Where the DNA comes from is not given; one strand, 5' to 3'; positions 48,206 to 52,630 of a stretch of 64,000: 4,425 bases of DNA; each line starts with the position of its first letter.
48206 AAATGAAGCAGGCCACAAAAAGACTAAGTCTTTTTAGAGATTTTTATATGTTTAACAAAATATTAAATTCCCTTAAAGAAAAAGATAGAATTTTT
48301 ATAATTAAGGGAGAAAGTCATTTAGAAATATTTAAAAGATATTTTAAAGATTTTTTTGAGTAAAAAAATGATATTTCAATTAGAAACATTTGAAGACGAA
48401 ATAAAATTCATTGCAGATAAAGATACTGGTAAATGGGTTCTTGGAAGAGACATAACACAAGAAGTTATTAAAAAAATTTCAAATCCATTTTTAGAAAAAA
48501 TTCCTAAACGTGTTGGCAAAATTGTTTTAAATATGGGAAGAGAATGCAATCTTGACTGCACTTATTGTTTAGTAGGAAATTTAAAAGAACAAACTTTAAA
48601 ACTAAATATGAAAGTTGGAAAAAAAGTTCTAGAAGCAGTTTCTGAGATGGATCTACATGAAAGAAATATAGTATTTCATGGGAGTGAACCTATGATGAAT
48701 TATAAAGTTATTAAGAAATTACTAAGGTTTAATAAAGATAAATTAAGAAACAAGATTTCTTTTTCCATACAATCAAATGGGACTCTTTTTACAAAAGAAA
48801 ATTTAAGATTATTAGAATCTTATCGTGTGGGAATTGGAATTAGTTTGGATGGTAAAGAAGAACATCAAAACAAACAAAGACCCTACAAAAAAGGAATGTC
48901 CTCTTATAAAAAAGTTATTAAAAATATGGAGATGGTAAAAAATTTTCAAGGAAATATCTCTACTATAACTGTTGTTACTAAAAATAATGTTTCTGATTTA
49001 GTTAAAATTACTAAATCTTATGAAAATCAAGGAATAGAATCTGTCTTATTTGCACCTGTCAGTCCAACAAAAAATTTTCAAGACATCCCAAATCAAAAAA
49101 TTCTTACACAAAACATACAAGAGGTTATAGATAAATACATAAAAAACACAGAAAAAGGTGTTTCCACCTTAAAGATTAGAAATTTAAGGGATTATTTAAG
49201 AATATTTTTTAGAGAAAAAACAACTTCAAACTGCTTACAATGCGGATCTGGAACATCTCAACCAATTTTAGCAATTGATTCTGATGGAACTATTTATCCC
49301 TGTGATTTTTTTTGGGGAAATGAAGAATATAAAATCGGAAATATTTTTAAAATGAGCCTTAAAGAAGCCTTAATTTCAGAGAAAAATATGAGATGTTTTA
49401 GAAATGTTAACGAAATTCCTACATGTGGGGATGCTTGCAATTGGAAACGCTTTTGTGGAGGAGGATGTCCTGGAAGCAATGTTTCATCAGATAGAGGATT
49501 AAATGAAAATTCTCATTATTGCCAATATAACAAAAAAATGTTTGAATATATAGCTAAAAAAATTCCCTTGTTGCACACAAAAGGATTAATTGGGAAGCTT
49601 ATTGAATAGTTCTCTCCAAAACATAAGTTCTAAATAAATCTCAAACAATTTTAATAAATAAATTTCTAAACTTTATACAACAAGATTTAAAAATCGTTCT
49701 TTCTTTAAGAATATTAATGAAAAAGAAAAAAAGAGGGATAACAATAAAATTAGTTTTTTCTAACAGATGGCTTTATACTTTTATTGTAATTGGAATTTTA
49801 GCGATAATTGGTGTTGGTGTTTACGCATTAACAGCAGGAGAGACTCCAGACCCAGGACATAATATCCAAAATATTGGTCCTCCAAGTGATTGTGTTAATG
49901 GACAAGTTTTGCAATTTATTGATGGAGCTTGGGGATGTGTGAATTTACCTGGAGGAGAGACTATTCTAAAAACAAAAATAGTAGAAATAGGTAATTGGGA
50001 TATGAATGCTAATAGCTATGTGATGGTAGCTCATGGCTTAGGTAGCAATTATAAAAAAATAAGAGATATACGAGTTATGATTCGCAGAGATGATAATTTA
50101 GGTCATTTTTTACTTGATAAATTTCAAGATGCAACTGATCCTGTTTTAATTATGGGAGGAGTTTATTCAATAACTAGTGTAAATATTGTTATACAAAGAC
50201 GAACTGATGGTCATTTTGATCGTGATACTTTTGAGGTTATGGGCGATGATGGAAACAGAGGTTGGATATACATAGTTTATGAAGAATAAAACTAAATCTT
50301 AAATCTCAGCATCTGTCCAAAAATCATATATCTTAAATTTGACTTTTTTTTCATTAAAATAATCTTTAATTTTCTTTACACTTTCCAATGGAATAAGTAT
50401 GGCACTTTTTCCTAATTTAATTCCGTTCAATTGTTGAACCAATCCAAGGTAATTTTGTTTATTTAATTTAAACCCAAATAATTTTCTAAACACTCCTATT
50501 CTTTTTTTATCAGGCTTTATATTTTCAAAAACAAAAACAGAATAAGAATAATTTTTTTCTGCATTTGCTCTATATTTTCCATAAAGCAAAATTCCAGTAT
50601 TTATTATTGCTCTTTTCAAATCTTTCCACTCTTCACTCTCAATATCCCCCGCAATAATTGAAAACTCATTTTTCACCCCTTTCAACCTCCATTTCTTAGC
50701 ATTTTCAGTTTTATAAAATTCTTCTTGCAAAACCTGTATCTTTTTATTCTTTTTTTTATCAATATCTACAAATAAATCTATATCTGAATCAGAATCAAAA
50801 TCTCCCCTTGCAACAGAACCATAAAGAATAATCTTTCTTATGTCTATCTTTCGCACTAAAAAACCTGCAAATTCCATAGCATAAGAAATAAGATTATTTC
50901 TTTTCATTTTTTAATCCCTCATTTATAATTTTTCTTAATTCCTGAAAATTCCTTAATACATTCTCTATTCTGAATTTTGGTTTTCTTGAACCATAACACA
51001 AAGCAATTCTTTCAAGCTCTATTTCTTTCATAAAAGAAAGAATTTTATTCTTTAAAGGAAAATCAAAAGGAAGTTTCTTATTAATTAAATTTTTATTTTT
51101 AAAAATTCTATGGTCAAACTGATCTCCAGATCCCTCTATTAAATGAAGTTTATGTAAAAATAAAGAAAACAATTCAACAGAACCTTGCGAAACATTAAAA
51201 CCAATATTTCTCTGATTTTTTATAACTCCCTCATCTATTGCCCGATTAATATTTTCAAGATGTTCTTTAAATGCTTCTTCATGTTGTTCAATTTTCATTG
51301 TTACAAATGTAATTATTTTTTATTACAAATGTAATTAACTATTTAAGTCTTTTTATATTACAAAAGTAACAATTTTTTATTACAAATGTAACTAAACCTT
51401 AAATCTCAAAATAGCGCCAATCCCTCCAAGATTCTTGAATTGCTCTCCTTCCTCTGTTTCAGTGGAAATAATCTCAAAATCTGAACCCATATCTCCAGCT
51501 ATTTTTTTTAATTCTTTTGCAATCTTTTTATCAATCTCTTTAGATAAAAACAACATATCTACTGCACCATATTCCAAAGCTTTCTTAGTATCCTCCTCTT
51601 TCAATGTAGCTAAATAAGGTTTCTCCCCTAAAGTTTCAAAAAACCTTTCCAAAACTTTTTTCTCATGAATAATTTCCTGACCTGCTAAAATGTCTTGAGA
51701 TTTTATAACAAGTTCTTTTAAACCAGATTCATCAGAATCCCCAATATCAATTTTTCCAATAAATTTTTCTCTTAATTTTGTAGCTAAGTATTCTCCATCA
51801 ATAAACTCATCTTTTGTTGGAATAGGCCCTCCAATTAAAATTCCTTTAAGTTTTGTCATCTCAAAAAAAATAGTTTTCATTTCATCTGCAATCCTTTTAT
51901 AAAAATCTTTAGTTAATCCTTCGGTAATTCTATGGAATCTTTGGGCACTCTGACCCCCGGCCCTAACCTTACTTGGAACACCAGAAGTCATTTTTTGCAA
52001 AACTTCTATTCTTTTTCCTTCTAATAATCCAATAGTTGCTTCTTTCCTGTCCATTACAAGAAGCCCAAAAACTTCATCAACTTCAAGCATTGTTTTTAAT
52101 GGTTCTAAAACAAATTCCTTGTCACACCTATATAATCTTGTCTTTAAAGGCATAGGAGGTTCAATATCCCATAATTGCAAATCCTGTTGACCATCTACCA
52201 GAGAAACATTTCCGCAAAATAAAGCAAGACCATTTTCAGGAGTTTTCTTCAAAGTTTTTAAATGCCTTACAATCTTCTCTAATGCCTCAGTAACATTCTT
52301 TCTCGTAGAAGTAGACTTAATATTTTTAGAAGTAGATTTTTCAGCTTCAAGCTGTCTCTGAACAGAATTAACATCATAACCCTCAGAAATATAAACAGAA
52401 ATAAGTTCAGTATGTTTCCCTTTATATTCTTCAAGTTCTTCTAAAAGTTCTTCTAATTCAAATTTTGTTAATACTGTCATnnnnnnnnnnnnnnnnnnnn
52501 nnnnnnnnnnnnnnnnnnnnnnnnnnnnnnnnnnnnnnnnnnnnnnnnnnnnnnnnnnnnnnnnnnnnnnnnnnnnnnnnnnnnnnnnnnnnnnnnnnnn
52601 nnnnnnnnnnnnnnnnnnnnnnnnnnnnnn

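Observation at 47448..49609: RiPP-like operon: WG-repeat peptide, TraB-family protein and radical SAM/SPASM enzyme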

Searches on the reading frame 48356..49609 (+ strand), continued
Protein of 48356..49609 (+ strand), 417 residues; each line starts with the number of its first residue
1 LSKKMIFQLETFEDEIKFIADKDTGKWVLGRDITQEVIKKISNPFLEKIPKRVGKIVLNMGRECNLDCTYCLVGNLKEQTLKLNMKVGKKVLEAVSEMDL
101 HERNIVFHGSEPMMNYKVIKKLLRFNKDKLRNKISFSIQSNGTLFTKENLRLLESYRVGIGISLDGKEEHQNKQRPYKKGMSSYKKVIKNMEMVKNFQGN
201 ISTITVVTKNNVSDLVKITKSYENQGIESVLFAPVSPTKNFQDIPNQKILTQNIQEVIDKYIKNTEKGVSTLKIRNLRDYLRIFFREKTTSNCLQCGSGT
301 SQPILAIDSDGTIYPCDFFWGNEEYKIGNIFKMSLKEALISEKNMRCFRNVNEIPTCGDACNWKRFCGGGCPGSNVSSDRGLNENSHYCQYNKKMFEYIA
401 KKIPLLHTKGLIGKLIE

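Call 44: find_encoding_contigs(protein=P0012, flank=4000, max_places=2)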
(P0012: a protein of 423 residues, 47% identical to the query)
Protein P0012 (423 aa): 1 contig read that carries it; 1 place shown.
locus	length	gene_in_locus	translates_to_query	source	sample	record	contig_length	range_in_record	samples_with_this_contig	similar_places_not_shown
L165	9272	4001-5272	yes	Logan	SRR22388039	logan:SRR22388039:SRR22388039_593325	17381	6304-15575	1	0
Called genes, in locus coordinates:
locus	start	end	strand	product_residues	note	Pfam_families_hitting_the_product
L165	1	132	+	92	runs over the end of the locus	-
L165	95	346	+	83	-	-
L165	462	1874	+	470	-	PF13860:FlgD_ig (weak), PF18962:Por_Secre_tail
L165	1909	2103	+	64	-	-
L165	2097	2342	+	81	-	PF05016:ParE_toxin, PF15781:ParE-like_toxin (faint)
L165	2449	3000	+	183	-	PF00300:His_Phos_1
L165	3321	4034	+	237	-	-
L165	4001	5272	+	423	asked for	PF13353:Fer4_12 (faint), PF04055:Radical_SAM, PF13186:SPASM (weak)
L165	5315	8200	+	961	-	-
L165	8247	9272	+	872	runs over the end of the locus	-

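Call 45: find_encoding_contigs(protein=P0018, flank=4000, max_places=2)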
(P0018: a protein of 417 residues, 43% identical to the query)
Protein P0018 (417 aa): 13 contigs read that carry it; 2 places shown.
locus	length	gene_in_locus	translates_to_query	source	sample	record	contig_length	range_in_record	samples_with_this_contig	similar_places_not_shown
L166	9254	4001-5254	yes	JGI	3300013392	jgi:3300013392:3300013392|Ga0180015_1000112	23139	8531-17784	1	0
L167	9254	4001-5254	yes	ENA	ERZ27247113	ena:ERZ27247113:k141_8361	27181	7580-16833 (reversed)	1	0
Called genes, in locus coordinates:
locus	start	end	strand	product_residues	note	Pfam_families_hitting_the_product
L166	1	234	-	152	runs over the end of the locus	PF26395:E2-CBASS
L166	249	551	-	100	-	PF01817:CM_2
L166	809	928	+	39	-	-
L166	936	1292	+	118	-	-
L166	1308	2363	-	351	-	-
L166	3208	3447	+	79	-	-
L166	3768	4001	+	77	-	-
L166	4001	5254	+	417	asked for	PF04055:Radical_SAM, PF13353:Fer4_12 (weak), PF13186:SPASM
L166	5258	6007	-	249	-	-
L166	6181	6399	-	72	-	-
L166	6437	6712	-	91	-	-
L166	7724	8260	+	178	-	-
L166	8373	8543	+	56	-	-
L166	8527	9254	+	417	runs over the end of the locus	-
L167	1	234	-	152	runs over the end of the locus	PF26395:E2-CBASS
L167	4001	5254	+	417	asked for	PF04055:Radical_SAM, PF13353:Fer4_12 (weak), PF13186:SPASM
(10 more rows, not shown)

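Call 67: search_protein_families(library=ncbifam, proteins=[P0018, P0033, L004:4986-6215:+, L003:5001-6230:+], max_evalue=0.001)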
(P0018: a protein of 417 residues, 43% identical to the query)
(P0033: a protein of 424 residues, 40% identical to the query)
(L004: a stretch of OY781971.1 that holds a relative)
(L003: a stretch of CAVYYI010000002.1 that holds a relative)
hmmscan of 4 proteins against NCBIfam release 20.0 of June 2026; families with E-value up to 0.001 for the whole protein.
P0018 (417 aa): 81 families (the best 25 are shown)
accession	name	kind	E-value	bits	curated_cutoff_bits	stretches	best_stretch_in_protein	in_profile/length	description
NF047865.1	rSAM_PapB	equivalog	6.6e-54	183.3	340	1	57-384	2-328/330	PapB family radical SAM/SPASM ranthipeptide maturase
TIGR04163.1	rSAM_cobopep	equivalog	1e-50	172.7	375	1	49-399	54-414/428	peptide-modifying radical SAM enzyme CbpB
TIGR03942.1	sulfatase_rSAM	equivalog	8.1e-49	166.6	349.45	1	64-408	7-361/363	anaerobic sulfatase maturase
NF041298.1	rSAM_mat_DynA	equivalog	1.3e-46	159.2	450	1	63-404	6-353/356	dynobactin maturation radical SAM/SPASM protein DynA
TIGR03906.1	quino_hemo_SAM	equivalog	4.3e-43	147.6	453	1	55-395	91-438/467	quinohemoprotein amine dehydrogenase maturation protein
TIGR03974.1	rSAM_six_Cys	equivalog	9.7e-42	143.4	425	1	44-393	83-438/451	thioether cross-link-forming SCIFF peptide maturase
TIGR03978.1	rSAM_paired_1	equivalog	8.8e-40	136.8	370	1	61-404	86-451/466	His-Xaa-Ser system radical SAM maturase HxsB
TIGR04064.1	rSAM_nif11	equivalog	4.4e-39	134.5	518.7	1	52-382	72-410/459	nif11-like peptide radical SAM maturase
NF040492.1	not_ScfB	exception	1.4e-37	129.6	855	1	54-396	91-440/450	ScfB-related radical SAM/SPASM orphan maturase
NF010321.0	PRK13758.1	equivalog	2.3e-36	125.7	441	1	58-403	5-361/370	anaerobic sulfatase-maturase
TIGR04068.1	rSAM_ocin_clost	equivalog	3.3e-35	121.9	500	1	55-228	81-265/462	Cys-rich peptide radical SAM maturase CcpM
NF041707.1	rSAM_YhhB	equivalog_domain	4.7e-35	121.2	445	1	57-398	1-359/369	cyclophane-forming radical SAM/SPASM peptide maturase YhhB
NF041718.1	rSAM_phane_AMC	equivalog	1.4e-31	109.9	425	1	58-394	6-350/362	cyclophane-forming radical SAM peptide maturase AmcB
TIGR04083.1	rSAM_pep_methan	hypoth_equivalog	5.2e-31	107.8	300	1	61-403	3-342/376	TIGR04083 family peptide-modifying radical SAM enzyme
TIGR04261.1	rSAM_GlyRichRpt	subfamily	1.1e-29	103.6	310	1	65-385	4-340/363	cyclophane-forming radical SAM/SPASM peptide maturase GrrM/OscB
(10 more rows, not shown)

P0033 (424 aa): 69 families (the best 25 are shown)
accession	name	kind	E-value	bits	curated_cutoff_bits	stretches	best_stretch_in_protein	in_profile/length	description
TIGR04163.1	rSAM_cobopep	equivalog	1.6e-51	175.4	375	1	54-398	66-419/428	peptide-modifying radical SAM enzyme CbpB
NF047865.1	rSAM_PapB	equivalog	7.5e-48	163.4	340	1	54-368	5-318/330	PapB family radical SAM/SPASM ranthipeptide maturase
TIGR03942.1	sulfatase_rSAM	equivalog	3.3e-45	154.7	349.45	1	58-399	7-358/363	anaerobic sulfatase maturase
TIGR03906.1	quino_hemo_SAM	equivalog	2e-41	142.1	453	1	51-392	93-441/467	quinohemoprotein amine dehydrogenase maturation protein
TIGR04064.1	rSAM_nif11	equivalog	1.3e-40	139.5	518.7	1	47-396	73-431/459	nif11-like peptide radical SAM maturase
NF041298.1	rSAM_mat_DynA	equivalog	6.8e-40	137.1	450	1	57-398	6-353/356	dynobactin maturation radical SAM/SPASM protein DynA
TIGR03974.1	rSAM_six_Cys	equivalog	2.3e-38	132.2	425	1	54-369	99-419/451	thioether cross-link-forming SCIFF peptide maturase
TIGR03978.1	rSAM_paired_1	equivalog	1.6e-37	129.4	370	1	35-397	66-450/466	His-Xaa-Ser system radical SAM maturase HxsB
NF040492.1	not_ScfB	exception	3.8e-35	121.6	855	1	53-369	96-418/450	ScfB-related radical SAM/SPASM orphan maturase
NF041300.1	rSAM_mat_DarW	exception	6.3e-33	114.2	650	1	52-397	41-397/415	radical SAM/SPASM peptide maturase DarW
TIGR04068.1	rSAM_ocin_clost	equivalog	1.1e-32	113.5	500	1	50-191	82-232/462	Cys-rich peptide radical SAM maturase CcpM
NF010321.0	PRK13758.1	equivalog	6.3e-30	104.5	441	1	52-396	5-360/370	anaerobic sulfatase-maturase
TIGR04261.1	rSAM_GlyRichRpt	subfamily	7.4e-28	97.6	310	1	58-389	3-351/363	cyclophane-forming radical SAM/SPASM peptide maturase GrrM/OscB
TIGR04083.1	rSAM_pep_methan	hypoth_equivalog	7.7e-28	97.4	300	1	54-397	2-342/376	TIGR04083 family peptide-modifying radical SAM enzyme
TIGR04280.1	geopep_mat_rSAM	hypoth_equivalog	8.3e-27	94.2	400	1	53-391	85-417/428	geopeptide radical SAM maturase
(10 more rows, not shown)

L004:4986-6215:+ (409 aa): 76 families (the best 25 are shown)
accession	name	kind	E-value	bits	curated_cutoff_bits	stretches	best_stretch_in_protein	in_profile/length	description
NF047865.1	rSAM_PapB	equivalog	1.4e-54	185.6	340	1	52-366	5-317/330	PapB family radical SAM/SPASM ranthipeptide maturase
TIGR03942.1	sulfatase_rSAM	equivalog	9.3e-48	163.1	349.45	1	55-392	6-357/363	anaerobic sulfatase maturase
TIGR04068.1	rSAM_ocin_clost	equivalog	5.1e-43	147.6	500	1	49-386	83-447/462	Cys-rich peptide radical SAM maturase CcpM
TIGR03974.1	rSAM_six_Cys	equivalog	8.2e-43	146.9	425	1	49-366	96-417/451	thioether cross-link-forming SCIFF peptide maturase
TIGR04064.1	rSAM_nif11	equivalog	3.5e-41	141.4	518.7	1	28-371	57-406/459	nif11-like peptide radical SAM maturase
NF041298.1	rSAM_mat_DynA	equivalog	3.7e-39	134.7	450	1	59-389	10-350/356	dynobactin maturation radical SAM/SPASM protein DynA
TIGR04163.1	rSAM_cobopep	equivalog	6.1e-39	134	375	1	28-379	41-406/428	peptide-modifying radical SAM enzyme CbpB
NF040492.1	not_ScfB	exception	2.8e-38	132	855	1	51-366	96-416/450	ScfB-related radical SAM/SPASM orphan maturase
NF010321.0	PRK13758.1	equivalog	3.4e-37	128.5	441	1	52-386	7-356/370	anaerobic sulfatase-maturase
TIGR03906.1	quino_hemo_SAM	equivalog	3.7e-37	128.1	453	1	50-365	94-414/467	quinohemoprotein amine dehydrogenase maturation protein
TIGR03978.1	rSAM_paired_1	equivalog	3.2e-35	121.8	370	1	47-230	80-270/466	His-Xaa-Ser system radical SAM maturase HxsB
TIGR04280.1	geopep_mat_rSAM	hypoth_equivalog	2.6e-30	105.7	400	1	40-366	76-393/428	geopeptide radical SAM maturase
TIGR04136.1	rSAM_FibroRumin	equivalog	3.5e-29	101.9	400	1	56-377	97-430/458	FibroRumin system radical SAM peptide maturase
NF038107.1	rSAM_NF038107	equivalog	4.1e-29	101.6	600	1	57-366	92-401/444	Cys-every-fifth radical SAM/SPASM peptide maturase CefB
NF041707.1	rSAM_YhhB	equivalog_domain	7.3e-28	97.5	445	1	51-381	3-354/369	cyclophane-forming radical SAM/SPASM peptide maturase YhhB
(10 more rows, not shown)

L003:5001-6230:+ (410 aa): 73 families (the best 25 are shown)
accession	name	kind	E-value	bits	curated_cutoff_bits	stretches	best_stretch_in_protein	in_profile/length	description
NF047865.1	rSAM_PapB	equivalog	1.8e-55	188.5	340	1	50-366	2-317/330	PapB family radical SAM/SPASM ranthipeptide maturase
TIGR04163.1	rSAM_cobopep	equivalog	1.1e-51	176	375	1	50-397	63-419/428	peptide-modifying radical SAM enzyme CbpB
TIGR03942.1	sulfatase_rSAM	equivalog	3.4e-49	167.8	349.45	1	56-399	6-359/363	anaerobic sulfatase maturase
TIGR03906.1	quino_hemo_SAM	equivalog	1.9e-43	148.8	453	1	50-367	93-416/467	quinohemoprotein amine dehydrogenase maturation protein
TIGR03974.1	rSAM_six_Cys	equivalog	2e-43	148.9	425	1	35-369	81-420/451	thioether cross-link-forming SCIFF peptide maturase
TIGR03978.1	rSAM_paired_1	equivalog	2.2e-43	148.7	370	1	36-397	69-451/466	His-Xaa-Ser system radical SAM maturase HxsB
NF041298.1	rSAM_mat_DynA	equivalog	2.7e-42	145.1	450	1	59-395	9-351/356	dynobactin maturation radical SAM/SPASM protein DynA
NF040492.1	not_ScfB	exception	8.7e-40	136.9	855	1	50-366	94-416/450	ScfB-related radical SAM/SPASM orphan maturase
TIGR04064.1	rSAM_nif11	equivalog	1.9e-38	132.4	518.7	2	48-188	75-222/459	nif11-like peptide radical SAM maturase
NF010321.0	PRK13758.1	equivalog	2.7e-36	125.5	441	1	49-397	3-362/370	anaerobic sulfatase-maturase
TIGR04261.1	rSAM_GlyRichRpt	subfamily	2.2e-33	115.8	310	1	60-393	6-356/363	cyclophane-forming radical SAM/SPASM peptide maturase GrrM/OscB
NF041300.1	rSAM_mat_DarW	exception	2.6e-32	112.2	650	1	50-394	40-395/415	radical SAM/SPASM peptide maturase DarW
TIGR04068.1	rSAM_ocin_clost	equivalog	3.4e-32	111.9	500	1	49-194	82-236/462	Cys-rich peptide radical SAM maturase CcpM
NF041707.1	rSAM_YhhB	equivalog_domain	1.4e-31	109.7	445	1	52-397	3-365/369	cyclophane-forming radical SAM/SPASM peptide maturase YhhB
TIGR04280.1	geopep_mat_rSAM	hypoth_equivalog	3.6e-28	98.7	400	1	40-389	76-416/428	geopeptide radical SAM maturase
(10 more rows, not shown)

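Call 83: search_protein_families(library=padloc, proteins=[window:48368-49609:+], max_evalue=0.001)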
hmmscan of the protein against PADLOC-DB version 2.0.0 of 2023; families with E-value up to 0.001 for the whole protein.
window:48368-49609:+ (413 aa): 2 families
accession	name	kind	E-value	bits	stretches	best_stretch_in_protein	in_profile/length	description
PDLC02903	pVip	-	1.5e-15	55.4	1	54-234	4-177/257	Viperins not associated with kinases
PDLC02904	pVip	-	1.9e-15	55.1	1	56-217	9-164/262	Viperins associated with kinases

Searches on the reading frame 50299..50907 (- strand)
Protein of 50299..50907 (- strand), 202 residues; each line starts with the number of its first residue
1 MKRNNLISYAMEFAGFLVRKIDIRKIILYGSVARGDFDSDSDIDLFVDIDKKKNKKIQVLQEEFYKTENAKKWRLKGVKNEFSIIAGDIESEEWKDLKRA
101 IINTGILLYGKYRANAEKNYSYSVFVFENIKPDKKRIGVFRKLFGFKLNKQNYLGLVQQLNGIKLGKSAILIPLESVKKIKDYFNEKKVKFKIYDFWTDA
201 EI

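Call 73: search_protein_families(library=pfam, proteins=[window:50299-50907:-], max_evalue=0.001)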
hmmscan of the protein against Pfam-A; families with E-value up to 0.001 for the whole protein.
window:50299-50907:- (202 aa): 2 families
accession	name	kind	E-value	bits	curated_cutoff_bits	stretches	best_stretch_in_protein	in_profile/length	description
PF18765.7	Polbeta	-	3.6e-11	43.5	26.9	1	17-111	7-90/93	Polymerase beta, Nucleotidyltransferase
PF01909.29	NTP_transf_2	-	1.5e-09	38.6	21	1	12-83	3-72/93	Nucleotidyltransferase domain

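Call 83: search_protein_families(library=padloc, proteins=[window:50299-50907:-], max_evalue=0.001)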
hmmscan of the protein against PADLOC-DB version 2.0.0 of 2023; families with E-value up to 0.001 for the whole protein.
window:50299-50907:- (202 aa): 8 families
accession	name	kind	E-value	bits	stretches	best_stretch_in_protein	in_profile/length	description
PDLC04903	PDC-S09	-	1.1e-09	36.5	1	23-56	26-59/108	-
PDLC04904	PDC-S09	-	1.6e-09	35.9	1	16-55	18-56/104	-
PDLC04902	PDC-S09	-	2.5e-09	35.3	1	17-60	15-60/97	-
PDLC04906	PDC-S09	-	4.5e-09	34.6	1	1-56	1-57/98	-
PDLC04907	PDC-S09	-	5.3e-09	34.2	1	11-58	15-62/114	-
PDLC04905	PDC-S09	-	2.4e-07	29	1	15-57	13-56/101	-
PDLC04368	PDC-M05A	-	0.00014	19.8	1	23-50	107-134/201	-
PDLC04778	PDC-M70A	-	0.00024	18.5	1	22-65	47-89/355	-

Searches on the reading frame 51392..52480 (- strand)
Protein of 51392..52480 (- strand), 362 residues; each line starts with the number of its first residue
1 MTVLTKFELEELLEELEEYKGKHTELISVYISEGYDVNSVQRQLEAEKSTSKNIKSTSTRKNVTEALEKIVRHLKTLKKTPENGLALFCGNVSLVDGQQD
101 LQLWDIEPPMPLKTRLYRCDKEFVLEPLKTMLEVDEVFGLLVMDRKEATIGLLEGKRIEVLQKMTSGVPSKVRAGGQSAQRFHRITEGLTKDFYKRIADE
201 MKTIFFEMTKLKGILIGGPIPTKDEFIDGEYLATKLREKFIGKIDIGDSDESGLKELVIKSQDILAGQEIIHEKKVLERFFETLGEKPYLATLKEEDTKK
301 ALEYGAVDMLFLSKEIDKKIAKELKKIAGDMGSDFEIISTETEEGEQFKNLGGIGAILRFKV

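Call 73: search_protein_families(library=pfam, proteins=[window:51392-52480:-], max_evalue=0.001)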
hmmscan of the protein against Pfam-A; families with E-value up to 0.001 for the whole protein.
window:51392-52480:- (362 aa): 5 families
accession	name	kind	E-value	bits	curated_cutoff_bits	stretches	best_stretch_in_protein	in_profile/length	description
PF03464.20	eRF1_2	-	4.5e-36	124.5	27.1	1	138-266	2-132/133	eRF1 domain 2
PF03465.20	eRF1_3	-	1.2e-18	68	25.8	1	270-362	1-106/106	eRF1 domain 3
PF03463.20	eRF1_1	-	2.9e-15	56.8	23.8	1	14-132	5-123/123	eRF1 domain 1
PF18854.6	baeRF_family10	-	5.5e-12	46.6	27.1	1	125-250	3-129/143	Bacterial archaeo-eukaryotic release factor family 10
PF18859.6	acVLRF1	-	5.7e-09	36.7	27.1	1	141-257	5-120/130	Actinobacteria/chloroflexi VLRF1 release factor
